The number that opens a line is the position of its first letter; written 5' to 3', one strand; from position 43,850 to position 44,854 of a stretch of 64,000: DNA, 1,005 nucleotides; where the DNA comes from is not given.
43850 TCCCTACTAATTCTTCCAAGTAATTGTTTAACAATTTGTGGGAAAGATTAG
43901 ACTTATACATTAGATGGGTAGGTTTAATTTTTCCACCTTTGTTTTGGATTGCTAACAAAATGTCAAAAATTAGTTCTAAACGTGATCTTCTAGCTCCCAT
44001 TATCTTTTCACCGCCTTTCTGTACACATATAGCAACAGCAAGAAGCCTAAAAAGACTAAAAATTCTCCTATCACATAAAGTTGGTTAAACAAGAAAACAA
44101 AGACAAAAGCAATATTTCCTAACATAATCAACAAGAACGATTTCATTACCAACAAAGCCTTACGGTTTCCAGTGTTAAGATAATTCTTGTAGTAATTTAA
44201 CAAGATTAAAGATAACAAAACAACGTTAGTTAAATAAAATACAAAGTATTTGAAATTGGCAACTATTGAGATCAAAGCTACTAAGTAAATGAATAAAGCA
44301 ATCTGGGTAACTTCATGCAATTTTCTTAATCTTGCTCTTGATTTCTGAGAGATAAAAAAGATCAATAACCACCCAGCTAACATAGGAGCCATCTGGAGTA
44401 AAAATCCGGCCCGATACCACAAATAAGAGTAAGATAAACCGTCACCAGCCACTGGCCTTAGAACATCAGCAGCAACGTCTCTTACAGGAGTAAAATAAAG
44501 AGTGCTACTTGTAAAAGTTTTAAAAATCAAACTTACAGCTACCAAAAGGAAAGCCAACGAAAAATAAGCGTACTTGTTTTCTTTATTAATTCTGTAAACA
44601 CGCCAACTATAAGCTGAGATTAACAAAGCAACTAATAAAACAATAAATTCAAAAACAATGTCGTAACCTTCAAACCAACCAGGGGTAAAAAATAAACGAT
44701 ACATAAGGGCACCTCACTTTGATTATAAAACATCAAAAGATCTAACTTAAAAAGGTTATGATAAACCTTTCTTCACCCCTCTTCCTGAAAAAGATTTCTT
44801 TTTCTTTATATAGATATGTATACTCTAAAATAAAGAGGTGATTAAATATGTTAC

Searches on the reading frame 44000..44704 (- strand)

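Call 83: search_protein_families(library=pfam, proteins=[window:44000-44704:-], max_evalue=0.001)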
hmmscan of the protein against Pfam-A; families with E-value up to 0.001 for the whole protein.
window:44000-44704:- (234 aa): 1 family
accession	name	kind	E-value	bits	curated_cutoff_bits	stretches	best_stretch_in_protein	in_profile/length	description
PF17159.10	MASE3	-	0.00032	20.8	31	1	17-71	12-66/226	Membrane-associated sensor domain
